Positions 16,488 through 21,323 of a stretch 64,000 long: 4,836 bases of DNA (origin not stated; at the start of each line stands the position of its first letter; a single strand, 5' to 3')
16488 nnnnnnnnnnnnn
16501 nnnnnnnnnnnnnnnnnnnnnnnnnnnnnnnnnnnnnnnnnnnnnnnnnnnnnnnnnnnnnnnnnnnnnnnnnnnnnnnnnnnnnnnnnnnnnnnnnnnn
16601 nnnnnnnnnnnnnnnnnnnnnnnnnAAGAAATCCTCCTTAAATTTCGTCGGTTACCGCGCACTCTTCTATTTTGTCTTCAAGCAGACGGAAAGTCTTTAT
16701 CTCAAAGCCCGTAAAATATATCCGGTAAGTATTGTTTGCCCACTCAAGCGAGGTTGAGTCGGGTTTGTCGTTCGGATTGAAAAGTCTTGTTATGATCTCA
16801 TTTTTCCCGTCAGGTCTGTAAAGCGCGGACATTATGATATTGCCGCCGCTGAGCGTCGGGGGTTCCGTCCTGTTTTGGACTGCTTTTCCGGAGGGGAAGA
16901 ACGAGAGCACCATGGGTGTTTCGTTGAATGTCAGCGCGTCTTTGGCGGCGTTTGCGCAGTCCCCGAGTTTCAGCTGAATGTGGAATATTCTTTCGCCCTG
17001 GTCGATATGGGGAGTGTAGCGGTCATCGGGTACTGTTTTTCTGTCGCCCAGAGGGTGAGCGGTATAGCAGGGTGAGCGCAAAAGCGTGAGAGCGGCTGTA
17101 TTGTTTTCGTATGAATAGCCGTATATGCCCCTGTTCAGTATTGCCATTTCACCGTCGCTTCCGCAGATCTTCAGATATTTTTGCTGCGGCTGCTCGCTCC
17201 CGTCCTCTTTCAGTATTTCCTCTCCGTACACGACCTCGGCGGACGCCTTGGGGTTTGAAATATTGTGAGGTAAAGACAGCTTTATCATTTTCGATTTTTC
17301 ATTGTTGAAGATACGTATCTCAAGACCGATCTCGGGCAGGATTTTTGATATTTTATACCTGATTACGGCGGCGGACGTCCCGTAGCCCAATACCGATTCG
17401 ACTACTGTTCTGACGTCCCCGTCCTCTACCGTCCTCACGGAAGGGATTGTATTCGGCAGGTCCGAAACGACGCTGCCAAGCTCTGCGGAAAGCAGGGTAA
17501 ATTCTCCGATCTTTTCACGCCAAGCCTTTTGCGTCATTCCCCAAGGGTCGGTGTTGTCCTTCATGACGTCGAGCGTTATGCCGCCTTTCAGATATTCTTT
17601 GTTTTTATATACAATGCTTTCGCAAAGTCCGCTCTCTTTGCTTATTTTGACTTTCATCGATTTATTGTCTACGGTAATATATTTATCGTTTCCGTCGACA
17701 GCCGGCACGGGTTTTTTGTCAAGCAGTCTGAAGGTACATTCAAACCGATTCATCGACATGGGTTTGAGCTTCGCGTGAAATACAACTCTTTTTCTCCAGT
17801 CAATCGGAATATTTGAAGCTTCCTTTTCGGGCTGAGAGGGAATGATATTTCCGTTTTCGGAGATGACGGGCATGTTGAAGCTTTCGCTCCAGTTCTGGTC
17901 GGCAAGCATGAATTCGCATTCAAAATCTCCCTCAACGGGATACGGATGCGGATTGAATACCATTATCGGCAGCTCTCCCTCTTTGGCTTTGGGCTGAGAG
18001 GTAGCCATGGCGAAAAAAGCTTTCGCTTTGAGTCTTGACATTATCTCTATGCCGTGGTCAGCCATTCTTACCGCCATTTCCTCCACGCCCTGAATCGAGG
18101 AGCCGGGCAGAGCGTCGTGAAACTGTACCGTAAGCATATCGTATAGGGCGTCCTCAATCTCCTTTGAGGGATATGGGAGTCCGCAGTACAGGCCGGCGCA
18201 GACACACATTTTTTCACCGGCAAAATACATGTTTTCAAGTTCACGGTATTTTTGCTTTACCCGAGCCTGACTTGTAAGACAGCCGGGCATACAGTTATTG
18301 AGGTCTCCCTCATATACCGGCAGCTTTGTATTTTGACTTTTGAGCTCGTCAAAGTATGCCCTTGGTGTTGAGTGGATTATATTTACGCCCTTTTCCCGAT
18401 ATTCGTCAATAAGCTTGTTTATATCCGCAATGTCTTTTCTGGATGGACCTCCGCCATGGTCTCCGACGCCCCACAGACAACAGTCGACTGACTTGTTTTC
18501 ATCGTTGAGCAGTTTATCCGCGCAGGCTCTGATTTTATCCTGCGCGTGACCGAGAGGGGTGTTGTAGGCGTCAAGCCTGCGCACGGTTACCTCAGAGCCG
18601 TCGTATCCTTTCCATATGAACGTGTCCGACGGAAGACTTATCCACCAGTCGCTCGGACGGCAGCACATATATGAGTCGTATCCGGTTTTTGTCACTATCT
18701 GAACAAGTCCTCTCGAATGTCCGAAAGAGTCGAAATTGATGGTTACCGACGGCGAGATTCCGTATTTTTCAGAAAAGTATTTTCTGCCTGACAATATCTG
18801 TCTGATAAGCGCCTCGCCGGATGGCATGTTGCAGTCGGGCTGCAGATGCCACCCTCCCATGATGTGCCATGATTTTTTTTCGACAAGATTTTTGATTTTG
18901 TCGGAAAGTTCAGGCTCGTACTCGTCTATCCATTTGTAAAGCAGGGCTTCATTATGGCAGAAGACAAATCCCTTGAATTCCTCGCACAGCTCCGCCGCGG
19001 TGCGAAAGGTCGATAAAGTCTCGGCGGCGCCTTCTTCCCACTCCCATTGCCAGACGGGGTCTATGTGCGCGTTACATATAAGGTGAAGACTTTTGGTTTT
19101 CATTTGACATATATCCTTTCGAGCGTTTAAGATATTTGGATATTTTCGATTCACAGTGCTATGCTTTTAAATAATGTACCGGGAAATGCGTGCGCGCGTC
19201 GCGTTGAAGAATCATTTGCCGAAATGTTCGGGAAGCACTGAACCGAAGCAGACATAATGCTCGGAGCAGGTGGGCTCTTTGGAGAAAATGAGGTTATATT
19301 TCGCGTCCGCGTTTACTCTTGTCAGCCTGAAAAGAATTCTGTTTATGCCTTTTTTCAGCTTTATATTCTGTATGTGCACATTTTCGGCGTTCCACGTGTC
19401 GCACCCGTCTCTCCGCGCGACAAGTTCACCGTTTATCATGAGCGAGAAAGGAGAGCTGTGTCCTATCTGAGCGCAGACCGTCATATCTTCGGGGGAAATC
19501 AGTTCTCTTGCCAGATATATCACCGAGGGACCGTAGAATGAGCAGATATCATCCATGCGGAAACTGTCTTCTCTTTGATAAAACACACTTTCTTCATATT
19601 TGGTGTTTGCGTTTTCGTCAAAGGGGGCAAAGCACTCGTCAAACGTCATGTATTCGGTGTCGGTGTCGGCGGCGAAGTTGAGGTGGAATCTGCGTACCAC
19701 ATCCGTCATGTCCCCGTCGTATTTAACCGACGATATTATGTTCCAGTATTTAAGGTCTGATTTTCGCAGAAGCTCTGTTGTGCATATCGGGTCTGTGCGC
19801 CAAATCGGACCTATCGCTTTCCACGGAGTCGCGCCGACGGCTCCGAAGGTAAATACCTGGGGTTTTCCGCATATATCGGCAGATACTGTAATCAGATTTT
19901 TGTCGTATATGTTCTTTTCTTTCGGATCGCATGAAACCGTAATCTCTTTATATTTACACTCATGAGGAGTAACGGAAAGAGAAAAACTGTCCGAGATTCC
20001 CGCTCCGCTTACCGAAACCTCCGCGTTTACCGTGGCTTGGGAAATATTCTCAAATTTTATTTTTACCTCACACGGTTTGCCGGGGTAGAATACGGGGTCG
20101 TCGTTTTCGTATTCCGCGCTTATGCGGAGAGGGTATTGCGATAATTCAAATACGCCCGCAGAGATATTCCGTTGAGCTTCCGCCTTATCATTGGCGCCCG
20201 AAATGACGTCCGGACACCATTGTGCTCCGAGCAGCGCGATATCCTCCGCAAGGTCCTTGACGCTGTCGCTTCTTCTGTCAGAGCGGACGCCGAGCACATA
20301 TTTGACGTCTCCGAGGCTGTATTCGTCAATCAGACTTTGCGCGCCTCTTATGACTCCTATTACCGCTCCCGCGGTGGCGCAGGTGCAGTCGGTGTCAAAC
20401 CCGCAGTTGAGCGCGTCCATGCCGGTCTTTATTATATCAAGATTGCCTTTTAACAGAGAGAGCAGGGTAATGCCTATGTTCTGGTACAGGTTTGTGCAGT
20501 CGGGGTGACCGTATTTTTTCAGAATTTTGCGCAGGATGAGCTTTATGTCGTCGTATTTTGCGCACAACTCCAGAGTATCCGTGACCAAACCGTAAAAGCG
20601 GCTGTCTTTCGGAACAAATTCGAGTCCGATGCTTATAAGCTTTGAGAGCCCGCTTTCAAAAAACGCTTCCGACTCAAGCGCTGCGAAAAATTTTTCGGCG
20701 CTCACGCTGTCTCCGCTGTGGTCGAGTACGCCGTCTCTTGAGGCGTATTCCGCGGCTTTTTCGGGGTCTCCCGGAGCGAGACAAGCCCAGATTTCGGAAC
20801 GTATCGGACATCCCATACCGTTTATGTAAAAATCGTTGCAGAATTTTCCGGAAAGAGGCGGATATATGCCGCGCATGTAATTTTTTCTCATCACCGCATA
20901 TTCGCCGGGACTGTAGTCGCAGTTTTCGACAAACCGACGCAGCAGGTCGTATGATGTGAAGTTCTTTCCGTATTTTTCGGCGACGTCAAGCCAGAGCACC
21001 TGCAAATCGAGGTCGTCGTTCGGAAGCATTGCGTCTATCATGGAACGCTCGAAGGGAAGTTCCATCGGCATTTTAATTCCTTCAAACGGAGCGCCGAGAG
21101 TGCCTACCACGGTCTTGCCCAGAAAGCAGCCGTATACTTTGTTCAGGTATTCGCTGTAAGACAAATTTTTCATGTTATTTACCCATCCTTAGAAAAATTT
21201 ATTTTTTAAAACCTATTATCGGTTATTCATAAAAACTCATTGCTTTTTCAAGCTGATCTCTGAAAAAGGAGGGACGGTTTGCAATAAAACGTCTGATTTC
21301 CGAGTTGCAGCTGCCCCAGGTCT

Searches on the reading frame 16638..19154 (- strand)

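Call 80: search_protein_families(library=pfam, proteins=[window:16638-19154:-], max_evalue=0.00001)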
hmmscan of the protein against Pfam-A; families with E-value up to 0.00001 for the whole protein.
window:16638-19154:- (838 aa): 3 families
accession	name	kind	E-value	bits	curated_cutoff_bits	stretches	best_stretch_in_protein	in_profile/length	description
PF01074.27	Glyco_hydro_38N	-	3.9e-52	177.7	25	1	23-281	2-269/270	Glycosyl hydrolases family 38 N-terminal domain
PF09261.16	Alpha-mann_mid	-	1.8e-15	57.3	31.1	1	291-379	5-92/96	Alpha mannosidase middle domain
PF07748.19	Glyco_hydro_38C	-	9.3e-13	49.3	25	1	495-697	1-202/206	Glycosyl hydrolases family 38 C-terminal domain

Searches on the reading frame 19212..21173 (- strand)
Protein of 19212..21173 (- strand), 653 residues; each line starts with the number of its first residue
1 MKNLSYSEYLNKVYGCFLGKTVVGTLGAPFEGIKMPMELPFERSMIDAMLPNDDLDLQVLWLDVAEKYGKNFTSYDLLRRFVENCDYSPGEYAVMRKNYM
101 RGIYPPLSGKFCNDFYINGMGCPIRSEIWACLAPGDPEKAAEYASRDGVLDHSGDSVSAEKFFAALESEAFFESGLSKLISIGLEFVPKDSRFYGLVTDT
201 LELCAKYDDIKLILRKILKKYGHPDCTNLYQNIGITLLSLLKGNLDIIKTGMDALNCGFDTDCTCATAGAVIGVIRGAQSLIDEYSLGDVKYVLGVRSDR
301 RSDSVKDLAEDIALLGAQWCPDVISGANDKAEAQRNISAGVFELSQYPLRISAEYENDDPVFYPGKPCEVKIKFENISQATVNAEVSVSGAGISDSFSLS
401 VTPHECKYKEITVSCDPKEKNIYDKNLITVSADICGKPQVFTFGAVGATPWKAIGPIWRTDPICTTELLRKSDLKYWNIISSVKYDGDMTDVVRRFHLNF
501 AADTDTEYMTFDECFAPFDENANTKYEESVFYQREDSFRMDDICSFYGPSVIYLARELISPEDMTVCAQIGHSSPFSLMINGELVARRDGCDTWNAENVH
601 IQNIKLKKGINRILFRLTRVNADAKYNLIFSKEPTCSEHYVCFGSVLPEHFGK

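Call 41: search_protein_families(library=pfam, proteins=[window:19212-21173:-], max_evalue=0.00001)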
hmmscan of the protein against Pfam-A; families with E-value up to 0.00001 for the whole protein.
window:19212-21173:- (653 aa): 1 family
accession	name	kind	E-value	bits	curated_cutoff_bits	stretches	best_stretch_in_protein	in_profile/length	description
PF03747.19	ADP_ribosyl_GH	-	6.6e-27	95.4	26.2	1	15-281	1-284/287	ADP-ribosylglycohydrolase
